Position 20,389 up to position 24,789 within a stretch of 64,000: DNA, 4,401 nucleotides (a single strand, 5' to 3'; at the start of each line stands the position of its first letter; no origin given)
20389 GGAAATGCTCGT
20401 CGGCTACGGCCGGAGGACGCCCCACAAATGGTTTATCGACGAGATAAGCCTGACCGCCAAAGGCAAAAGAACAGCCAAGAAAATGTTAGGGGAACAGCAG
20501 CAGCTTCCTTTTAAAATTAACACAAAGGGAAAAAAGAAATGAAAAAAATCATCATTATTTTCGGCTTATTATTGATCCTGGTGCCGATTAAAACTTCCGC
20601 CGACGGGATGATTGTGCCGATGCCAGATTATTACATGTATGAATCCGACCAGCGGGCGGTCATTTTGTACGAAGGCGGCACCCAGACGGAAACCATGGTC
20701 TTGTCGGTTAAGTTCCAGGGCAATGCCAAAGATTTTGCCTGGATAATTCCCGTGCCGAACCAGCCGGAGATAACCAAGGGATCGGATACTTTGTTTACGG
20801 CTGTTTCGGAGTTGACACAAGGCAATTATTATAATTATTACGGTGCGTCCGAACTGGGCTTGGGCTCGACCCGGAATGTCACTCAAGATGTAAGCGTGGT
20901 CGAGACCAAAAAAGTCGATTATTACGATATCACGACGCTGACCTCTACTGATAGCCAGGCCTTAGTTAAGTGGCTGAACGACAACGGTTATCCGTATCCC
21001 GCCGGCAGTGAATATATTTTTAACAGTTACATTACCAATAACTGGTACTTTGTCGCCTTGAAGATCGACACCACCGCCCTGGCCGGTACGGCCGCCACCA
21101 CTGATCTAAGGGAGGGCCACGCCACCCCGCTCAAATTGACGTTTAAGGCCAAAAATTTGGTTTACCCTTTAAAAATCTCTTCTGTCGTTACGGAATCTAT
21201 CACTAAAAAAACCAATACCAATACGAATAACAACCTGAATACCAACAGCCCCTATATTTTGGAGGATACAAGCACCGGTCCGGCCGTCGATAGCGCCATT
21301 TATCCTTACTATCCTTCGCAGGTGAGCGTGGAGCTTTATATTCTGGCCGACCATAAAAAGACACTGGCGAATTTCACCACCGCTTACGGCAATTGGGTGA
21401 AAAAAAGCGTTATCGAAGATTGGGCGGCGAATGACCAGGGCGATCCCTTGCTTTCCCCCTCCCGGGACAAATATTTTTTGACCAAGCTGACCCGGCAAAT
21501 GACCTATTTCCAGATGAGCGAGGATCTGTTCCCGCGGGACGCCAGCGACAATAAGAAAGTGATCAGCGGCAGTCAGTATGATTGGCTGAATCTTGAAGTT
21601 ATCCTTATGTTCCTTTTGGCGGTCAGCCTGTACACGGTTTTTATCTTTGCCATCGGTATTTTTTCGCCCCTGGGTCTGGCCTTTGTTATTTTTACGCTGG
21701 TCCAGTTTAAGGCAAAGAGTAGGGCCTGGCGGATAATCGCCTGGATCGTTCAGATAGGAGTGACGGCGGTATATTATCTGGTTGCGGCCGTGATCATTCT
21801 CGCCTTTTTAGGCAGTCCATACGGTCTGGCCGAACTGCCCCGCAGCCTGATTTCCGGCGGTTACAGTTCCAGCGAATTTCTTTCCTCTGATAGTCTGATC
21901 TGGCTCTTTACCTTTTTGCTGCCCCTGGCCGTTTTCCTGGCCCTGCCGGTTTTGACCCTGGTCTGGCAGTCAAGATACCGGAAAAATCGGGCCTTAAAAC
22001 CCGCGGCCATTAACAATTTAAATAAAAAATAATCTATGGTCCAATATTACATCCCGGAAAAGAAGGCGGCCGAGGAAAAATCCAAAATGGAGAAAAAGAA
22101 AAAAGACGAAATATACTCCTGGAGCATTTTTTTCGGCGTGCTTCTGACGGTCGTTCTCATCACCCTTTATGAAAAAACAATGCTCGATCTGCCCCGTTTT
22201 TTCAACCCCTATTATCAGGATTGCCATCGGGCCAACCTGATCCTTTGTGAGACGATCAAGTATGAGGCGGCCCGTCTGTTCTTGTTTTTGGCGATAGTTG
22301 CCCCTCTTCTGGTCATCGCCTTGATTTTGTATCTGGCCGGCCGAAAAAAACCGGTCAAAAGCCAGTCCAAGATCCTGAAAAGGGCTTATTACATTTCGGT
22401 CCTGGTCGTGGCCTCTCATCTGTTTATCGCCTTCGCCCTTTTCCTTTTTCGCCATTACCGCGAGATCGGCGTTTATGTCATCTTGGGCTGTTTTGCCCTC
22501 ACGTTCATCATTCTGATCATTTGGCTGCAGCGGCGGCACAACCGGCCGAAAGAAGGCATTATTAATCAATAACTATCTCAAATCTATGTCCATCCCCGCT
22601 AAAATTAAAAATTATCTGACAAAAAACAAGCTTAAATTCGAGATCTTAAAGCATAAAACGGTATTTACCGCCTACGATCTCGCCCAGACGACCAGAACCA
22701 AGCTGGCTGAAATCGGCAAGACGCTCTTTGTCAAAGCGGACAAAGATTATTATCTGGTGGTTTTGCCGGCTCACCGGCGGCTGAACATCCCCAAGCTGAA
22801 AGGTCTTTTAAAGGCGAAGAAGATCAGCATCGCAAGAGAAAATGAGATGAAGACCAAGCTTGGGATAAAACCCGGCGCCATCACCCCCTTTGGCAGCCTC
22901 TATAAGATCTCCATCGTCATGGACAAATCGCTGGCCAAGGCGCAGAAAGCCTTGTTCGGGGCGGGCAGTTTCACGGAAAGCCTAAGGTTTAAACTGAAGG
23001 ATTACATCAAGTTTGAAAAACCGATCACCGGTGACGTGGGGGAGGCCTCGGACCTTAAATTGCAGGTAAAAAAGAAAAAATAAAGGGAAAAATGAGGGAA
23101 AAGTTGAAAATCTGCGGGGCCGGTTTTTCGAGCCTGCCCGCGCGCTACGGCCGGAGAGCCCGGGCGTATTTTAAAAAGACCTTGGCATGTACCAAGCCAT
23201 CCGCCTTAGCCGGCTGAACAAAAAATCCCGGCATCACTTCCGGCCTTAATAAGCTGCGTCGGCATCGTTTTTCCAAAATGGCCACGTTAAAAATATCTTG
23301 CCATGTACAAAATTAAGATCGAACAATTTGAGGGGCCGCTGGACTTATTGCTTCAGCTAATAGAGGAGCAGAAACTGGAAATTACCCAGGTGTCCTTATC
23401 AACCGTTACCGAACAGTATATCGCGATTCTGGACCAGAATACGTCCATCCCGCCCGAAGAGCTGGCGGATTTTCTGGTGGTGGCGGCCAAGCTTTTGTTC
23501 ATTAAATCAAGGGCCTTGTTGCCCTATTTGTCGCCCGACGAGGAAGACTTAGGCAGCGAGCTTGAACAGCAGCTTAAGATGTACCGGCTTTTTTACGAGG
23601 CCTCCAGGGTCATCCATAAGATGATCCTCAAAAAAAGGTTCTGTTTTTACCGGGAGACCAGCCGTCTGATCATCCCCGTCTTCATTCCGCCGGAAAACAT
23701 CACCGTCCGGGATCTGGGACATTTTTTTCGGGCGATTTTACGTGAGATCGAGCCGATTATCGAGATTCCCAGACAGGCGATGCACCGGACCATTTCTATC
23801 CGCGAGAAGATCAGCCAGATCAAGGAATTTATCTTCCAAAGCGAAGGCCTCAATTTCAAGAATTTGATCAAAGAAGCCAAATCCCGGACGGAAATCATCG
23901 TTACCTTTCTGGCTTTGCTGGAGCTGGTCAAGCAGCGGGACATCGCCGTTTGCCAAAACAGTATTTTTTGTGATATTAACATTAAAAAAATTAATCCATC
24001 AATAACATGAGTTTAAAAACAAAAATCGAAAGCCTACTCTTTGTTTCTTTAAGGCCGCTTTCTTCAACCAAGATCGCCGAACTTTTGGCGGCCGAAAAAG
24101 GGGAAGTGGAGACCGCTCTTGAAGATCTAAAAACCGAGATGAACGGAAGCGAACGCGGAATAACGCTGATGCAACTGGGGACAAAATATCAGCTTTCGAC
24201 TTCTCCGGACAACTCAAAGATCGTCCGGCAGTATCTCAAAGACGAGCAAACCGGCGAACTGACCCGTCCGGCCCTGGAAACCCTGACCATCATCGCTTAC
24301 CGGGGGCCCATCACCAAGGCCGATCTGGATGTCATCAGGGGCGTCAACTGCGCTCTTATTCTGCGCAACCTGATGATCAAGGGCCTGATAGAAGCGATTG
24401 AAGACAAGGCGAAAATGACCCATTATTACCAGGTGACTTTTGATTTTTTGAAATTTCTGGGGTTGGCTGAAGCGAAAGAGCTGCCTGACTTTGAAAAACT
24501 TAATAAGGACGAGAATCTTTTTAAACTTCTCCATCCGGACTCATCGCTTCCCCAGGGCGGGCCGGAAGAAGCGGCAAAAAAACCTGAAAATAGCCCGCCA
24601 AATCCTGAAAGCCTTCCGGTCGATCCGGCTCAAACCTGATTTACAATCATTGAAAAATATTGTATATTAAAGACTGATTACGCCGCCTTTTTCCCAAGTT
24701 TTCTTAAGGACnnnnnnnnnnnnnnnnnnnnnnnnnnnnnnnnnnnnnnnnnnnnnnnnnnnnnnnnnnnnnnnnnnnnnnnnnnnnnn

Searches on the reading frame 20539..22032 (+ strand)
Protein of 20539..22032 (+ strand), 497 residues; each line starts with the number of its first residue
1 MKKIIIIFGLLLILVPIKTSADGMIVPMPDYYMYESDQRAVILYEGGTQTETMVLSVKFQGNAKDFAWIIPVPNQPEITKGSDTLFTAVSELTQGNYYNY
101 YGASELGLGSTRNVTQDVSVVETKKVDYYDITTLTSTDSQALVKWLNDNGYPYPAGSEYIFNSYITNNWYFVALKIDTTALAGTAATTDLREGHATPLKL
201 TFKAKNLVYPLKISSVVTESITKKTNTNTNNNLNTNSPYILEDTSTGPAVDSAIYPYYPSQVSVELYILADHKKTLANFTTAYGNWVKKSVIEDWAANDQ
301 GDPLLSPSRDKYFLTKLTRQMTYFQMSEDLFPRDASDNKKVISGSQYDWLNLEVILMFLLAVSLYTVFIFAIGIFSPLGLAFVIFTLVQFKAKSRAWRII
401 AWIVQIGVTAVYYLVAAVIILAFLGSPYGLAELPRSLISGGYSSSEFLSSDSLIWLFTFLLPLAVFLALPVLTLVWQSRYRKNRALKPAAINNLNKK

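Call 18: search_protein_families(library=pfam, proteins=[window:20539-22032:+], max_evalue=0.00001)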
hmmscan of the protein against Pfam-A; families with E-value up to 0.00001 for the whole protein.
window:20539-22032:+ (497 aa): 1 family
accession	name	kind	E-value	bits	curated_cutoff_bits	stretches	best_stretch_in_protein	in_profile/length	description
PF10092.14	DUF2330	-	1.9e-32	113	24.7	1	21-217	6-202/279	Uncharacterized protein conserved in bacteria (DUF2330)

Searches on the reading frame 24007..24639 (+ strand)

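Call 52: search_protein_families(library=pfam, proteins=[window:24007-24639:+], max_evalue=0.00001)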
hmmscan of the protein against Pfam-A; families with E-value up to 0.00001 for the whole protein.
window:24007-24639:+ (210 aa): 1 family
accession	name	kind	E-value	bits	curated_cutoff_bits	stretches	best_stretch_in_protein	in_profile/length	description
PF04079.22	SMC_ScpB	-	4.6e-43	147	27.4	1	6-161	2-159/160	Segregation and condensation complex subunit ScpB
